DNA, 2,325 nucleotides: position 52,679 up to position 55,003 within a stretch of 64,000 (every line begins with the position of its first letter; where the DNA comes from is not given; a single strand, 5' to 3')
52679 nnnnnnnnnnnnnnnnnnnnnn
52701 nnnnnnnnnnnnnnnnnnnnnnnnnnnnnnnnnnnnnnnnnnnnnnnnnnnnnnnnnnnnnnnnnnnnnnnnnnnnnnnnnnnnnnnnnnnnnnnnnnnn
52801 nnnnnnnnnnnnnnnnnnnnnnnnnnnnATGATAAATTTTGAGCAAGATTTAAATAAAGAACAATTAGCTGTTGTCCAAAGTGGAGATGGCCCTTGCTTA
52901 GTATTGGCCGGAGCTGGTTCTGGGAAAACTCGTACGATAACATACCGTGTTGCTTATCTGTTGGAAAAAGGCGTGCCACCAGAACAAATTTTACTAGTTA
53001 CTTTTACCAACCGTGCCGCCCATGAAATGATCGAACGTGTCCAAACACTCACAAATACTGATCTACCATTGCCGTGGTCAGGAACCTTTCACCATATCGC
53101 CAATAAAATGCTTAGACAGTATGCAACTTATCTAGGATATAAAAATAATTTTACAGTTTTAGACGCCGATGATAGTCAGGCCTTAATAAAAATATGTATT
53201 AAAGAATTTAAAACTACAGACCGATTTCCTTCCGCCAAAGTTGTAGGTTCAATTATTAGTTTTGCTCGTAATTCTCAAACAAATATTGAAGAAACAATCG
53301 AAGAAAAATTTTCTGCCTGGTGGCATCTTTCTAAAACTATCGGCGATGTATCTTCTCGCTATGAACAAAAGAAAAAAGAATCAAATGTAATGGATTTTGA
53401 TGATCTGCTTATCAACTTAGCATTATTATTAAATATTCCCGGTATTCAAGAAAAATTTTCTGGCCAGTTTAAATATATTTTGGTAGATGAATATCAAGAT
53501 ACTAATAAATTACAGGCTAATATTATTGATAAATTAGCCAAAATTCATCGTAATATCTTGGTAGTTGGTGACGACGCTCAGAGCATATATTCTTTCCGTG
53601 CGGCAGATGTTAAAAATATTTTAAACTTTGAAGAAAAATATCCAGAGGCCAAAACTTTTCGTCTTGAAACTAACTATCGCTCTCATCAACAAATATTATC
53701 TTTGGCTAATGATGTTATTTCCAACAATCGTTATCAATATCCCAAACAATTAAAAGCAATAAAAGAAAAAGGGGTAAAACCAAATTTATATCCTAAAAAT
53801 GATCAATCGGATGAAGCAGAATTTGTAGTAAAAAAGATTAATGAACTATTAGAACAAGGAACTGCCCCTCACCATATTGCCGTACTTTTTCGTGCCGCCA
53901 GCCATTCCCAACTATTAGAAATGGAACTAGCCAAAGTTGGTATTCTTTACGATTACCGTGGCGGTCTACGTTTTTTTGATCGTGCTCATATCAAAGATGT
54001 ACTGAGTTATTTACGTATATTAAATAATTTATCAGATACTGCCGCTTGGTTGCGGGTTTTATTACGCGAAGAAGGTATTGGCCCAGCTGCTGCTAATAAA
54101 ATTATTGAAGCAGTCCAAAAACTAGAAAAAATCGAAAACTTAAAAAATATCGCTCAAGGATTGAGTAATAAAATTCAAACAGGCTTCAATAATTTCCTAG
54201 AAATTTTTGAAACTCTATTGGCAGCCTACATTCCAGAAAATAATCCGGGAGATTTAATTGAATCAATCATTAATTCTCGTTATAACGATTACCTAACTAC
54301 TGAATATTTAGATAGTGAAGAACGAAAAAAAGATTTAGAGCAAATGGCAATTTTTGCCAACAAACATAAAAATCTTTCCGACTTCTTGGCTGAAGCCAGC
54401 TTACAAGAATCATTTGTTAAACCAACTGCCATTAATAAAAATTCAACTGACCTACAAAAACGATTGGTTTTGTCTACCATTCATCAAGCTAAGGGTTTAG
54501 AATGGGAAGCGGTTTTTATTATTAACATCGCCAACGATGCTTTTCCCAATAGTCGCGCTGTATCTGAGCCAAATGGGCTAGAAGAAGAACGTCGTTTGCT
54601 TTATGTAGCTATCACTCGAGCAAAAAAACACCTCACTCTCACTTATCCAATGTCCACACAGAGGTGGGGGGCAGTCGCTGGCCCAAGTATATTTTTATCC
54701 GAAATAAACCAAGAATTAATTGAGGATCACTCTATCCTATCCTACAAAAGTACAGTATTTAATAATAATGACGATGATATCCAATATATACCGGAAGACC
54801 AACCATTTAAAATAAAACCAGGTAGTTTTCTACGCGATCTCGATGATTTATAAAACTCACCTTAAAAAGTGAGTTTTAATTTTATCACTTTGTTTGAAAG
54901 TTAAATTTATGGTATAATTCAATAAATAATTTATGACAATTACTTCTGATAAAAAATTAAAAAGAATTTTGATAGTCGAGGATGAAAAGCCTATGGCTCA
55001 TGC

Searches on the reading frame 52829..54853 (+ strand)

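Call 26: search_protein_families(library=pfam, proteins=[window:52829-54853:+])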
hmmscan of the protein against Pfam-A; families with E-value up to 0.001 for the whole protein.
window:52829-54853:+ (674 aa): 7 families
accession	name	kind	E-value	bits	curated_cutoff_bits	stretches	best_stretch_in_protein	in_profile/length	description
PF00580.27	UvrD-helicase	-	1.3e-78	264.9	23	1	8-272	1-271/271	UvrD/REP helicase N-terminal domain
PF13361.12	UvrD_C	-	3.5e-59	201.4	25.6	1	278-606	2-347/350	UvrD-like helicase C-terminal domain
PF13245.12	AAA_19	-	3.7e-23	82.6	25.1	1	17-257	8-134/134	AAA domain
PF13538.12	UvrD_C_2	-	1.6e-13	50.7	27.4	1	547-604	3-51/52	UvrD-like helicase C-terminal domain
PF01443.25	Viral_helicase1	-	7.5e-09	36.2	21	0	530-604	163-226/228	Viral superfamily 1 RNA helicase core domain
PF13087.12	AAA_12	-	3.7e-08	33.6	27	0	536-604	138-190/195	AAA domain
PF13604.12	AAA_30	-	4.2e-08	33.6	27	1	8-76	2-71/191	AAA domain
